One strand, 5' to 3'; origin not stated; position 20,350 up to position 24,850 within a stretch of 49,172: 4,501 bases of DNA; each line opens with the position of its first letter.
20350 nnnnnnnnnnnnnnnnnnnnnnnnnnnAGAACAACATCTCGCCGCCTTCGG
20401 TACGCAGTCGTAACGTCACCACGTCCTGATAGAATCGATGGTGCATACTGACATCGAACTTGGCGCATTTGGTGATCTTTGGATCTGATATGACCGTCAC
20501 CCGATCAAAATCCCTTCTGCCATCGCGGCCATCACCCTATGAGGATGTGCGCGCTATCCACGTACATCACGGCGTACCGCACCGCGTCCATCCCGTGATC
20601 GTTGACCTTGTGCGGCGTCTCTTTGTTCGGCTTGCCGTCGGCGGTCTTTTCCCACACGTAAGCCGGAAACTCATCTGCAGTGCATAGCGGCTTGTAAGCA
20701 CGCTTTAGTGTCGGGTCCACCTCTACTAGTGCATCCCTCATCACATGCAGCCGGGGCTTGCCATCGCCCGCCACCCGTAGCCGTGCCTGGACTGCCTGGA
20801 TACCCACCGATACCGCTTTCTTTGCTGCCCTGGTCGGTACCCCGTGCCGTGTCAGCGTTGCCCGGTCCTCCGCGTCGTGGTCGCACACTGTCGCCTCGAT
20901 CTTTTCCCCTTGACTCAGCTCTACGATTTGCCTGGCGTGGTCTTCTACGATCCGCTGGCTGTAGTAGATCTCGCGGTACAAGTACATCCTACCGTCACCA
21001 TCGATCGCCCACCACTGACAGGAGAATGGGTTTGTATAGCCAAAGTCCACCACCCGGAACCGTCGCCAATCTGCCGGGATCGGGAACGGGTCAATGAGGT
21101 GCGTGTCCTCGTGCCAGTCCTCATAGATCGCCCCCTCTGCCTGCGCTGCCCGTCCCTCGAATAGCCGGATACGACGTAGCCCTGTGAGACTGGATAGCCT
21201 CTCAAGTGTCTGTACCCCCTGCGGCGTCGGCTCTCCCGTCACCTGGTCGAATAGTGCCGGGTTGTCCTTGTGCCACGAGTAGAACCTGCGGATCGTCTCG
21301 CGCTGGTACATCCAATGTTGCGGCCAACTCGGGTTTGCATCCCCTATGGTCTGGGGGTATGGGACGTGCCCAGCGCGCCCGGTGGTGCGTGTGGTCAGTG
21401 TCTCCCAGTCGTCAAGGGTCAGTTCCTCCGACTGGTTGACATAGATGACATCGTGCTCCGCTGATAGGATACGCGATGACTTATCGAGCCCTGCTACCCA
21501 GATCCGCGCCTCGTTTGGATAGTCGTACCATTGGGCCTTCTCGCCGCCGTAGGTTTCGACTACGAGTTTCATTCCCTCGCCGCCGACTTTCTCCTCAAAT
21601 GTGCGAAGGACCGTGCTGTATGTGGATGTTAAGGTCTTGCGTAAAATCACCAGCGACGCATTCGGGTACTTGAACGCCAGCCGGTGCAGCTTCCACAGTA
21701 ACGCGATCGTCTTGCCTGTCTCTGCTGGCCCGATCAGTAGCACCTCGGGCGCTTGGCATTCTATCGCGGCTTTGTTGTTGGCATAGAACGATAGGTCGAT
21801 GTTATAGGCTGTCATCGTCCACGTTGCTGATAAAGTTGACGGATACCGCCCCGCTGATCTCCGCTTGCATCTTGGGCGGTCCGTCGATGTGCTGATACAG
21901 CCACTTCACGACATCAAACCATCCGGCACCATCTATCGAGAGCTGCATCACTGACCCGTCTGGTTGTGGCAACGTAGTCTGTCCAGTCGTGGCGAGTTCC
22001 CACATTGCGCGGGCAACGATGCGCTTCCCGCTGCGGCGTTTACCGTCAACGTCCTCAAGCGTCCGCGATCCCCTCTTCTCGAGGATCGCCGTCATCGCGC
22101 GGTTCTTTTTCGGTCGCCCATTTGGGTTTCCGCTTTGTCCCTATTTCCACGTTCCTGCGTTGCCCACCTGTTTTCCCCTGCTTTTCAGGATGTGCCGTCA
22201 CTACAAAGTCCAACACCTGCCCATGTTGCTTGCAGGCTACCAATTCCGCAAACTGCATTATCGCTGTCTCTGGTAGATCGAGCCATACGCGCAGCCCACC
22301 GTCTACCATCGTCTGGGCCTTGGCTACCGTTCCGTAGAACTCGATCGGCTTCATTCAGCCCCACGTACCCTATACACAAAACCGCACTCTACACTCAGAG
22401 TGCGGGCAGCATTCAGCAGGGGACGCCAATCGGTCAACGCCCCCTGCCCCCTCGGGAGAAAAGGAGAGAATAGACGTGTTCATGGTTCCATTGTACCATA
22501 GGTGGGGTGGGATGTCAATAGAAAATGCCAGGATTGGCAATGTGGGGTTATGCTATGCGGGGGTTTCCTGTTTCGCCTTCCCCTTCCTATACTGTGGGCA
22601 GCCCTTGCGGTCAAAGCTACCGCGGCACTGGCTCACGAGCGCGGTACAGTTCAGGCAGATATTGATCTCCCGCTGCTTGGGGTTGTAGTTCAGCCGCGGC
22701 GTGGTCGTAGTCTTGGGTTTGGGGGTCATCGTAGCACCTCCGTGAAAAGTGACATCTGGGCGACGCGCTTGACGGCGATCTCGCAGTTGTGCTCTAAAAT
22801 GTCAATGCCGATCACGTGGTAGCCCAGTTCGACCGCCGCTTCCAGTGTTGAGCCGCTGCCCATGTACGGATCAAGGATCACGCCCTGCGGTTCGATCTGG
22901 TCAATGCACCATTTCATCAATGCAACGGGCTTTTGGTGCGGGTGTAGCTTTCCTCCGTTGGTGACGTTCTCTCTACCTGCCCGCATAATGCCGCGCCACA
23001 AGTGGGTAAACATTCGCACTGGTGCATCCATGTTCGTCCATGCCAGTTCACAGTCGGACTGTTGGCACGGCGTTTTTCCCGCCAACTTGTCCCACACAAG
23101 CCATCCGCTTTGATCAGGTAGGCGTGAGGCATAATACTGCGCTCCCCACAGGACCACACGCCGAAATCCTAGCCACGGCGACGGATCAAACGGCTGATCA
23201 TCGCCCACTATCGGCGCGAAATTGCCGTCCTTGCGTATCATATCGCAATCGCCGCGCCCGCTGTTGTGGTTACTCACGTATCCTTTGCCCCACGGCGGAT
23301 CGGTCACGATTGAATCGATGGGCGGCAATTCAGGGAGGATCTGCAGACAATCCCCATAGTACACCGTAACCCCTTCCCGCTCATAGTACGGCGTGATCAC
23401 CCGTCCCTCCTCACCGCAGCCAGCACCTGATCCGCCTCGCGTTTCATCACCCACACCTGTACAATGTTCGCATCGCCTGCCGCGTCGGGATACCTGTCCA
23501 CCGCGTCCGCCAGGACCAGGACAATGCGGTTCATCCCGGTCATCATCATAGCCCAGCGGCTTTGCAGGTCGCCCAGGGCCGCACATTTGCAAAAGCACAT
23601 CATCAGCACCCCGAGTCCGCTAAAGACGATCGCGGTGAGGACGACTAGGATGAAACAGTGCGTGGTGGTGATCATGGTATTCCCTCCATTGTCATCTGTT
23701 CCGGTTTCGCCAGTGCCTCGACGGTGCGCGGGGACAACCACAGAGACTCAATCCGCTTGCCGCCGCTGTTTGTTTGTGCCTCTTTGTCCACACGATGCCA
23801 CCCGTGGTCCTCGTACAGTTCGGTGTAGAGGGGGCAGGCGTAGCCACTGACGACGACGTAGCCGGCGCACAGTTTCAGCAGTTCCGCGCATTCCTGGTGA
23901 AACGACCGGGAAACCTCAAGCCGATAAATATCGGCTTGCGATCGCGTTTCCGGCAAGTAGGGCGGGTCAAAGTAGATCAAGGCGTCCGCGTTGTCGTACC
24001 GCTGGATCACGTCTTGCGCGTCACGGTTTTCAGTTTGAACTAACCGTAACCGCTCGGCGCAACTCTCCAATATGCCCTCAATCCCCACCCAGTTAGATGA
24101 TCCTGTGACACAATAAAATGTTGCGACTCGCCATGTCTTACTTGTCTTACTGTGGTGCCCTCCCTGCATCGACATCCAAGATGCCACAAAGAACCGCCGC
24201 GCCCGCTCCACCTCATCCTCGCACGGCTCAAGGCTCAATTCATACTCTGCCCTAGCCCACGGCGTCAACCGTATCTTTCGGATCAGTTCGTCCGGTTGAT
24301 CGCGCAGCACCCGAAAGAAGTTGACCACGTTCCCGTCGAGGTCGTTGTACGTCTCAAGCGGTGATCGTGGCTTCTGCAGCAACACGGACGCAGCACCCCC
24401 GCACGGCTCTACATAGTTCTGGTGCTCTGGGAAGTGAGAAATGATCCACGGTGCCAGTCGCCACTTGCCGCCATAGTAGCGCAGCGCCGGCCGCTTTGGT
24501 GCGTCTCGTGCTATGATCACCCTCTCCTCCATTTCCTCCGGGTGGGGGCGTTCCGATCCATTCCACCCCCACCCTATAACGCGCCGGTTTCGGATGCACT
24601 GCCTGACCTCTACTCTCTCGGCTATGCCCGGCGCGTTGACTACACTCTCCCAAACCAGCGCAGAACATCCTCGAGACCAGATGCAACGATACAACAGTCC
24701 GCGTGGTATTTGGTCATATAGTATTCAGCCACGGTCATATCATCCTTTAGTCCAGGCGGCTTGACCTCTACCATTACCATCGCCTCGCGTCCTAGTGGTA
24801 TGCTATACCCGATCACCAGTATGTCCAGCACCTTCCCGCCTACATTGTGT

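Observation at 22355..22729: Lambda PR'/tR'-like arrangement in front of the late operon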

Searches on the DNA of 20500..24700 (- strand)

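Call 8: search_dna_similar(query=window:20500-24700:-, collection=phages, mode=distant, max_rows=20)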
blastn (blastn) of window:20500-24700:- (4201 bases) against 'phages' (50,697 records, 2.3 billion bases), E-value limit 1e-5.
Records with a match: 28; places in all: 28; records where one place covers at least 80% of the query: 0.
Best place of each record, by identity: 60-80% 28.
By first word of the organism name: Streptomyces 12; Pseudomonas 4; Microcystis 2; Rhizobium 2; Meiothermus 2; Caulobacter 2; Labrenzia 1; Achromobacter 1; Synechococcus 1; Bordetella 1.
By host as written in the record: Streptomyces griseus subsp. griseus ATCC 10137 6; Streptomyces griseus ATCC 10137 5; - 2; Rhizobium leguminosarum strain F1 2; Meiothermus sp. 2; Pseudomonas sp. 2; Caulobacter crescentus 2; Microcystis aeruginosa 1; and 6 more.
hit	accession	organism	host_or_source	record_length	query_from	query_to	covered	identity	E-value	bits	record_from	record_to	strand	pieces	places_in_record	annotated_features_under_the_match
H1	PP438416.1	Microcystis phage Mae-JY24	Microcystis aeruginosa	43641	177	461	7%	65.9%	1e-7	66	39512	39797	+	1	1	DNA adenine methylase | hypothetical protein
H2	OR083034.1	Microcystis phage Mwe-Yong1318-1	Microcystis wesenbergii FACHB-1318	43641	177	461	7%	65.9%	1e-7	66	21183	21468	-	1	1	hypothetical protein (x2)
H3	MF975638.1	Streptomyces phage Abt2graduatex2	Streptomyces griseus ATCC 10137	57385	3560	3776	5%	67.7%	6e-11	77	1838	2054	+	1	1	terminase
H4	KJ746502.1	Rhizobium phage vB_RleM_PPF1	Rhizobium leguminosarum strain F1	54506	217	417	5%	72.5%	4e-19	104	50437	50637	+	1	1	putative adenine-specific methyltransferase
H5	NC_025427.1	Rhizobium phage vB_RleM_PPF1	Rhizobium leguminosarum strain F1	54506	217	417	5%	72.5%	4e-19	104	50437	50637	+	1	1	DNA methyltransferase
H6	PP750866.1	Streptomyces phage Geonosis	Streptomyces griseus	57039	3576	3776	5%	69.7%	3e-14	89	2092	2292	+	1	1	terminase large subunit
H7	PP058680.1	Labrenzia phage vB_LagS-V1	Roseibium aggregatum RF14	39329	209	403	5%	70.4%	2e-11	79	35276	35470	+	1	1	putative DNA adenine methylase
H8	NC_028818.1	Streptomyces phage TP1604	Streptomyces griseus subsp. griseus ...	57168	3579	3776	5%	68.2%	8e-10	74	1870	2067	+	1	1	terminase large subunit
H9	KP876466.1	Streptomyces phage TP1604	Streptomyces griseus subsp. griseus ...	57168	3579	3776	5%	68.2%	8e-10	74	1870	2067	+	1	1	terminase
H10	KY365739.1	Streptomyces phage BabyGotBac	Streptomyces griseus ATCC 10137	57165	3579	3776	5%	68.2%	8e-10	74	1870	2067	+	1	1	terminase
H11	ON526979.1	Streptomyces phage Asis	Streptomyces griseus ATCC 10137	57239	3579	3776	5%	67.7%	9e-9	70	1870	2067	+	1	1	3: terminase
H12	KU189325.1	Streptomyces phage Maih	Streptomyces griseus subsp. griseus ...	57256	3579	3776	5%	67.7%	9e-9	70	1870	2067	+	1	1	terminase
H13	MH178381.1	Streptomyces phage BayC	Streptomyces griseus ATCC 10137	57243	3579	3776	5%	67.7%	9e-9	70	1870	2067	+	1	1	3: terminase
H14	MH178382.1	Streptomyces phage Salete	Streptomyces griseus ATCC 10137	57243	3579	3776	5%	67.7%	9e-9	70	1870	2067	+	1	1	3: terminase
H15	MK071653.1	Meiothermus phage MMP7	Meiothermus sp.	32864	217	401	4%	72.0%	2e-16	95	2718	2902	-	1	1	DNA adenine methylase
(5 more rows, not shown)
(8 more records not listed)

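Call 28: search_rna_families(source=window, start=22300, end=22600, threshold=evalue, max_evalue=10)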
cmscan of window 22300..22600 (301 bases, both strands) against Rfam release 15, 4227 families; matches with E-value up to 10: 3.
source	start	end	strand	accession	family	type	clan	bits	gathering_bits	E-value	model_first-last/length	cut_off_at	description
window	22377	22410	-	RF02398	sau-6072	Gene; sRNA;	-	19.7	50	0.12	1-53/53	no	Staphylococcus sRNA sau-6072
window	22366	22422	-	RF01996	mir-995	Gene; miRNA;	-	13.2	72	9.1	1-88/88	no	mir-995 microRNA precursor family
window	22321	22343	+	RF02085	Yar_1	Gene; lncRNA;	-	11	50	6.7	52-74/74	no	Yellow-achaete intergenic RNA conserved region 1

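Call 39: search_rna_families(sources=[L087, L100, L088], threshold=evalue, max_evalue=1)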
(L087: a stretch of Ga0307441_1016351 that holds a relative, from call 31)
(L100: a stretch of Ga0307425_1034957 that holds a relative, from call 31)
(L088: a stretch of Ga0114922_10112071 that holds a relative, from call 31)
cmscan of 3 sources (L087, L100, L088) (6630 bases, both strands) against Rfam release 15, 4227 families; matches with E-value up to 1: 0.
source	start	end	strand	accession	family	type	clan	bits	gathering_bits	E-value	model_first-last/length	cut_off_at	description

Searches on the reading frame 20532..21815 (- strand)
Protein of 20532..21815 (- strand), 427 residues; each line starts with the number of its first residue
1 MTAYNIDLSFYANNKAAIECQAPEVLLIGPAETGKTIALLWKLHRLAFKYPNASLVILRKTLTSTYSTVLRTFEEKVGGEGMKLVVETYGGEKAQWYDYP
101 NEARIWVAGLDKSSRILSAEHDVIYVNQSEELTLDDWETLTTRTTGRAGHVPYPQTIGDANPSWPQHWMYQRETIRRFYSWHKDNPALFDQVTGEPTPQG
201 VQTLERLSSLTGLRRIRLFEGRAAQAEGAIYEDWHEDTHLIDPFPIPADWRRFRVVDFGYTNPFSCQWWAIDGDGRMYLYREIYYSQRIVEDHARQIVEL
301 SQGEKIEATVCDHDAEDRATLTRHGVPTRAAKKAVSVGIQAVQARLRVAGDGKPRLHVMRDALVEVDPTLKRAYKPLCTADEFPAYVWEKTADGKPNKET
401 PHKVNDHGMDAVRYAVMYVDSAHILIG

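Call 10: search_protein_families(library=pfam, proteins=[window:20532-21815:-], max_evalue=0.01)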
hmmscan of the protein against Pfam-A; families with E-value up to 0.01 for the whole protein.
window:20532-21815:- (427 aa): 1 family
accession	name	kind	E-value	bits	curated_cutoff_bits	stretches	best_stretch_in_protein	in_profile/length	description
PF04466.19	Terminase_3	-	6.6e-05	23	23.2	1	28-172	8-147/201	Phage terminase large subunit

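Call 11: search_protein_families(library=phrogs, proteins=[window:20532-21815:-], max_evalue=0.01)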
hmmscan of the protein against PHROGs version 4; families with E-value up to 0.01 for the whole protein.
window:20532-21815:- (427 aa): 7 families
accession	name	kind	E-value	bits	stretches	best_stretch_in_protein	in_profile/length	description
phrog_2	-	head and packaging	2.9e-26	93.4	1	18-419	274-592/807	terminase large subunit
phrog_5653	-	head and packaging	4.2e-25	89.6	1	225-418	5-179/199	terminase large subunit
phrog_10250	-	head and packaging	2.2e-10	41.6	1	219-418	14-214/228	terminase large subunit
phrog_979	-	head and packaging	1.9e-07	31.1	1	13-153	157-297/642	terminase large subunit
phrog_6672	-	head and packaging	2.7e-06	28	1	379-417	89-127/145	terminase large subunit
phrog_3717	-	head and packaging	0.00035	21.1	1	9-172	10-174/277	terminase large subunit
phrog_18557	-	head and packaging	0.0012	19.9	1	379-419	34-73/88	terminase large subunit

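Call 17: find_related_loci(query=window:20532-21815:-, collection=viral_contigs, flank=5000)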
Query window:20532-21815:- (427 aa) in viral_contigs; peptide patterns used: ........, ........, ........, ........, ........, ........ (x = any residue, [..] = any of these).
155 stretches matched a pattern; 155 encode a relative of the query (tblastn E <= 1e-3); the best 80 are kept; 80 distinct loci.
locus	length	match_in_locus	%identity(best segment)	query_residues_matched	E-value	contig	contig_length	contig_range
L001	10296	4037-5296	78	1-421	0e+0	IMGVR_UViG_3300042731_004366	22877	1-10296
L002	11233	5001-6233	72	9-421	0e+0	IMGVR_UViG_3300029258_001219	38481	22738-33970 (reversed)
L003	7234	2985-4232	65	5-420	0e+0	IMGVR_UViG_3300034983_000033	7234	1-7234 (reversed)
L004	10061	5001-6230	63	7-421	4e-177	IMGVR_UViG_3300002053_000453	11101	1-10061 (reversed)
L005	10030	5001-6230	63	7-421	4e-177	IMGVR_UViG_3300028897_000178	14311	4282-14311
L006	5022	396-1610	64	11-421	0e+0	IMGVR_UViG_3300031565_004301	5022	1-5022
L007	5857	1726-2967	59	8-423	1e-169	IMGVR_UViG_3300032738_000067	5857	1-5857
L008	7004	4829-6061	59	6-422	2e-167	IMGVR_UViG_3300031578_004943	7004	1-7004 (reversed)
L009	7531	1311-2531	57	11-420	1e-151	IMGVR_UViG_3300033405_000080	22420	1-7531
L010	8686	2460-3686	57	12-421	3e-151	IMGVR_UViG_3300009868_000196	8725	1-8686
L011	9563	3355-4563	57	19-421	4e-149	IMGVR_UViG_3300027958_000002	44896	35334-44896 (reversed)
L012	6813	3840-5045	55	19-420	5e-142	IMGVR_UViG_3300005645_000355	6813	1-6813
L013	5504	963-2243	51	1-421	7e-137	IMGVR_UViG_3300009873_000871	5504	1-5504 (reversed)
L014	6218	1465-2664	54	20-421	9e-133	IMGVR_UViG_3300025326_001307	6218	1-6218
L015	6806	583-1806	53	20-424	6e-129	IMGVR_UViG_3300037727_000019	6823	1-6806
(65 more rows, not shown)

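Call 31: find_related_loci(query=window:20532-21815:-, collection=metagenome_contigs, flank=4000)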
Query window:20532-21815:- (427 aa) in metagenome_contigs; peptide patterns used: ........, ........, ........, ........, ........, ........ (x = any residue, [..] = any of these).
214 stretches matched a pattern; 182 encode a relative of the query (tblastn E <= 1e-3); the best 80 are kept; 80 distinct loci.
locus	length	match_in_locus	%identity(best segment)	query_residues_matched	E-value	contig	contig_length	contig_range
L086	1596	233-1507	68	1-427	0e+0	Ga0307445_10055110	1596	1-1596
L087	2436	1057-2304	71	2-420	0e+0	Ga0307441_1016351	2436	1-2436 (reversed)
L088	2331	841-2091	70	2-421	0e+0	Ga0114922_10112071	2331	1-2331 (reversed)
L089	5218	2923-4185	69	4-427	0e+0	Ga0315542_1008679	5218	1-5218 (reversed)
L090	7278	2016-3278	69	4-427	0e+0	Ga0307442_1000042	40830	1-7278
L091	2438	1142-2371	63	7-421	0e+0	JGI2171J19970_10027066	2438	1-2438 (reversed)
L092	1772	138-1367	63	7-421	0e+0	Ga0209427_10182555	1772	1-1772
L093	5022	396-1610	64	11-421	0e+0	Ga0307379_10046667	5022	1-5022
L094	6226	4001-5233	59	6-422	3e-167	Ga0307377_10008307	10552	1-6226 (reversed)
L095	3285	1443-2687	59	7-427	2e-173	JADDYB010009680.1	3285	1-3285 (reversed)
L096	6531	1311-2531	57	11-420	6e-152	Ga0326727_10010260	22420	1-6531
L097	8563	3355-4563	57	19-421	2e-149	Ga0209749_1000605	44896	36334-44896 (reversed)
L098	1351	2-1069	60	61-422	6e-163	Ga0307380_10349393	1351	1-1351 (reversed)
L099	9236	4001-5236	54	10-420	4e-145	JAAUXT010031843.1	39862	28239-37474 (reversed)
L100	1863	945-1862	69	1-308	1e-155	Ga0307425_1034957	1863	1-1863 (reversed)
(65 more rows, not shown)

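Call 35: find_related_loci(query=window:20532-21815:-, collection=genome_contigs, flank=4000)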
Query window:20532-21815:- (427 aa) in genome_contigs; peptide patterns used: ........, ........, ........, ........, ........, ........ (x = any residue, [..] = any of these).
26 stretches matched a pattern; 15 encode a relative of the query (tblastn E <= 1e-3); 15 distinct loci.
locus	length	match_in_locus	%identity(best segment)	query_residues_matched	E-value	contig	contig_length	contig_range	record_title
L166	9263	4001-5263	48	8-422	2e-122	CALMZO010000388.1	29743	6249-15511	MAG TPA_asm: uncultured Chloroflexi bacterium isolate SRR6670122_bin.22_CONCOCT_v1.1_MAG genome assembly, contig: ERZ534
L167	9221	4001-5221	51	18-421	3e-121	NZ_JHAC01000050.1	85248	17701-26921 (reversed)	Deinococcus phoenicis strain 1P10ME CR5801000052, whole genome shotgun sequence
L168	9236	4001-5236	50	18-420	5e-117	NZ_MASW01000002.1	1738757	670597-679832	Prauserella muralis strain DSM 45305 BAY60_c02, whole genome shotgun sequence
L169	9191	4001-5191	50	24-422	2e-116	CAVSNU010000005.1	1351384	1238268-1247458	MAG: uncultured Chloroflexia bacterium isolate MFD03066.bin.1.56 genome assembly, contig: contig_7346, whole genome shot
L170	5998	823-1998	49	23-414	2e-111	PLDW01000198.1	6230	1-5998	MAG: Gemmataceae bacterium isolate palsa_1347 73.20111000_P1S.15_contig_2765, whole genome shotgun sequence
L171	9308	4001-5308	46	18-420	5e-111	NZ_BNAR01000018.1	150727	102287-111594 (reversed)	Lentzea cavernae strain CGMCC 4.7367 sequence18, whole genome shotgun sequence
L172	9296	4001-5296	47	24-420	2e-109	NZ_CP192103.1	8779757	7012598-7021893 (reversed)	Streptomyces sp. CA-111067 chromosome, complete genome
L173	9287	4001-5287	46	23-422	2e-109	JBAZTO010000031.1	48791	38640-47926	MAG: Phycisphaerae bacterium isolate SO_2017_GW1_204 NODE_3571_length_48791_cov_2.854759_OW334_2017, whole genome shotgu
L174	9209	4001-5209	51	20-420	2e-107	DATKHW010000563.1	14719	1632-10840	MAG TPA_asm: Gemmataceae bacterium isolate SMAG_U14588 k141_1864784, whole genome shotgun sequence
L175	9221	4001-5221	47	18-420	2e-107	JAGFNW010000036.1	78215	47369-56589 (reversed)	Streptosporangiaceae bacterium NEAU-GS5 Scaffold36, whole genome shotgun sequence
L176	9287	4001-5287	45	1-420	6e-104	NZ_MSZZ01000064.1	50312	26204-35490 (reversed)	Thermoactinospora rubra strain YIM 77501 contig064, whole genome shotgun sequence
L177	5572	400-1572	49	24-421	4e-102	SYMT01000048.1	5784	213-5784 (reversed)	MAG: Actinomycetota bacterium isolate F1-80-MAGs103 F1-80__c44096, whole genome shotgun sequence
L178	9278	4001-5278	45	1-420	5e-99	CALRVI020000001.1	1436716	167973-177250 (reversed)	MAG: Methyloversatilis discipulorum isolate JJ-LA1A6-383-2-m1-bin303 genome assembly, contig: JJ-ZL86-91-C1, whole genom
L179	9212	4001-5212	45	24-420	3e-98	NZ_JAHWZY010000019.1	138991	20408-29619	Streptomyces pimonensis strain TRM75549 19, whole genome shotgun sequence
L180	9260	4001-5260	47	24-421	2e-112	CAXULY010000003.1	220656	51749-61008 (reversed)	MAG TPA_asm: uncultured Deinococcaceae bacterium isolate public_SRR11456914_metawrap_bin.14 genome assembly, contig: pub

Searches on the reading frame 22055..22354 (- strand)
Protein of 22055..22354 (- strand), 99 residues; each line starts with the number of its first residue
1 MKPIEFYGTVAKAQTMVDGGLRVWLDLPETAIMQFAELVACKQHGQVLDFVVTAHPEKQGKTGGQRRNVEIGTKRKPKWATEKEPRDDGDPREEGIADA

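Call 10: search_protein_families(library=pfam, proteins=[window:22055-22354:-], max_evalue=0.01)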
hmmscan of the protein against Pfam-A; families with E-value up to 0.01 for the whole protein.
window:22055-22354:- (99 aa): 0 families

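Call 11: search_protein_families(library=phrogs, proteins=[window:22055-22354:-], max_evalue=0.01)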
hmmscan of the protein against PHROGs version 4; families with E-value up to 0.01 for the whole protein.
window:22055-22354:- (99 aa): 0 families

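Call 68: search_protein_families(library=pfam, proteins=[window:22055-22354:-], max_evalue=10)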
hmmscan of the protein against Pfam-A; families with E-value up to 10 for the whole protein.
window:22055-22354:- (99 aa): 0 families

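Call 74: find_homologous_proteins(query=window:22055-22354:-, max_evalue=0.001)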
Query window:22055-22354:- (99 aa): 2 proteins with E <= 0.001 among 2 candidates.
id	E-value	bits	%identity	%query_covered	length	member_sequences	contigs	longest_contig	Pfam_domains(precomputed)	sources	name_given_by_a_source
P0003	7.7e-61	220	100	100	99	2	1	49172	-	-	-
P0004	2.5e-24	103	89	56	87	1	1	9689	-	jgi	jgi:hypothetical protein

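Call 75: find_encoding_contigs(protein=P0004, flank=5000, max_places=5)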
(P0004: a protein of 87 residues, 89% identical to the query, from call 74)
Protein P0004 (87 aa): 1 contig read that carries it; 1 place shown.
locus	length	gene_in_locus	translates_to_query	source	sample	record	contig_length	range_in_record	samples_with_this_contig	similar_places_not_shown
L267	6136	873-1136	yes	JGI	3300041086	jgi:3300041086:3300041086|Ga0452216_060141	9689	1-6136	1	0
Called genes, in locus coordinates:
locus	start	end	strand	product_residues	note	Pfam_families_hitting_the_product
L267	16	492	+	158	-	-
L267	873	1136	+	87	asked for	-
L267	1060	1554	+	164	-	-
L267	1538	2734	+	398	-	-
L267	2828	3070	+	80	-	-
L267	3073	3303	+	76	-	-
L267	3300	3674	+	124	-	-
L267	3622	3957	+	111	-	-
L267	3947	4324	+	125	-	-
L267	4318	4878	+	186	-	-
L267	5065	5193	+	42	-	-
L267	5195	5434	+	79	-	-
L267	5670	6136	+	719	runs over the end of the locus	PF04860:Phage_portal, PF04233:Phage_Mu_F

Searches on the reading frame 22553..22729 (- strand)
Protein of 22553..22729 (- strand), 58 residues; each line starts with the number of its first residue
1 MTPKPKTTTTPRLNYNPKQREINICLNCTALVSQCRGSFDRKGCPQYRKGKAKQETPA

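Call 10: search_protein_families(library=pfam, proteins=[window:22553-22729:-], max_evalue=0.01)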
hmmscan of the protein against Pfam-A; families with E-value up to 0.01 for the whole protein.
window:22553-22729:- (58 aa): 0 families

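Call 11: search_protein_families(library=phrogs, proteins=[window:22553-22729:-], max_evalue=0.01)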
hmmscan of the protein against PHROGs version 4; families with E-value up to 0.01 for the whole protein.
window:22553-22729:- (58 aa): 0 families

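Call 27: find_homologous_proteins(query=window:22553-22729:-, max_evalue=0.01)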
Query window:22553-22729:- (58 aa): 1 proteins with E <= 0.01 among 1 candidates.
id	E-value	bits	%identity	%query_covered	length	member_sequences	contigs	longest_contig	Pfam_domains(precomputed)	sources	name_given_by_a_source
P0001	6.8e-33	128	100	100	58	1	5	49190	-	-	-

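Call 29: find_encoding_contigs(protein=P0001, flank=3000, max_places=10)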
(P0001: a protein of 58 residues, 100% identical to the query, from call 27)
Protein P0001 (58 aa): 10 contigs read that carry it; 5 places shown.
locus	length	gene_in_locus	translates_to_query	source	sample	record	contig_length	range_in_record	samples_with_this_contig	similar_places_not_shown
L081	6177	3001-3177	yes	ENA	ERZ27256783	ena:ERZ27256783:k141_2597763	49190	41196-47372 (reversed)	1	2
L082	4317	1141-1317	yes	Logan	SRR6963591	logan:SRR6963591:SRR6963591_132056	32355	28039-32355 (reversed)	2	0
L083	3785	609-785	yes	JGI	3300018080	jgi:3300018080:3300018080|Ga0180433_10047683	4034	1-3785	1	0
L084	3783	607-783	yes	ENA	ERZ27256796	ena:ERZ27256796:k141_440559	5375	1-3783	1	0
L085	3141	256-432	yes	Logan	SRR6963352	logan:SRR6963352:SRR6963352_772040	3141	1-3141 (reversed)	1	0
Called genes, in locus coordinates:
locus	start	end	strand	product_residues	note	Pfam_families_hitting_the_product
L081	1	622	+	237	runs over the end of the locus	-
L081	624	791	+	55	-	-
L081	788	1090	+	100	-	-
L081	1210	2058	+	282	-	PF02086:MethyltransfD12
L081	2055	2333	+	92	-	-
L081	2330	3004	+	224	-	PF01555:N6_N4_Mtase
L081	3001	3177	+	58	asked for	-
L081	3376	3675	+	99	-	-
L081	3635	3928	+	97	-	-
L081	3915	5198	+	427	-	-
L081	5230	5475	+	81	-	-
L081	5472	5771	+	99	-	-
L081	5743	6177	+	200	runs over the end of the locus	-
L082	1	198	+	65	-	?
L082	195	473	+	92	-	-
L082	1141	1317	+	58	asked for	-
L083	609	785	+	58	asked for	-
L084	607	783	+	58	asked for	-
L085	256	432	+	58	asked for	-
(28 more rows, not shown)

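Call 52: search_protein_representatives(protein=window:22553-22729:-)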
Query: 58 residues. Proteins with E-value up to 0.001 (for the whole library): 2; up to 1e-10: 1; up to 1e-30: 1. The best 2 are listed.
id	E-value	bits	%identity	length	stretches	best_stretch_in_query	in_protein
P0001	2.2e-33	127.9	100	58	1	1-58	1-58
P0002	6.1e-08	48.2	37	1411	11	6-35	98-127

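Call 67: search_solved_structures(query=window:22553-22729:-, max_evalue=10)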
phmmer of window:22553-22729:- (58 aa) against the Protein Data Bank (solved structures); distinct sequences matched with E-value up to 10: 1.
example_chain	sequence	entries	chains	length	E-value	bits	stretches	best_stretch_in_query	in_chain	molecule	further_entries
4jo0_A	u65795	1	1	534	2.2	12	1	8-38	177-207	CmlA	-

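Call 68: search_protein_families(library=pfam, proteins=[window:22553-22729:-], max_evalue=10)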
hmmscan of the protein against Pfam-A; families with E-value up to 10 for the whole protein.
window:22553-22729:- (58 aa): 0 families

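Call 92: predict_structure(protein=window:22553-22729:-)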
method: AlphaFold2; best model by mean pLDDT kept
length: 58 residues; sequences in the alignment: 1
mean_pLDDT: 59.4   pTM: 0.33
mean pLDDT of the five models: 59.4, 56.6, 56.0, 52.9, 51.6
residues with pLDDT >= 90: 0; 70-90: 9; 50-70: 37; < 50: 12
segments of 3 or more residues with pLDDT < 50: 6-8, 52-58
pLDDT, mean of each block of 10 residues (from residue 1): 55 65 71 63 55 45
secondary structure, 60 per line:
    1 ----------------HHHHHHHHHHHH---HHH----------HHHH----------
elements in order: H17-28 H45-48
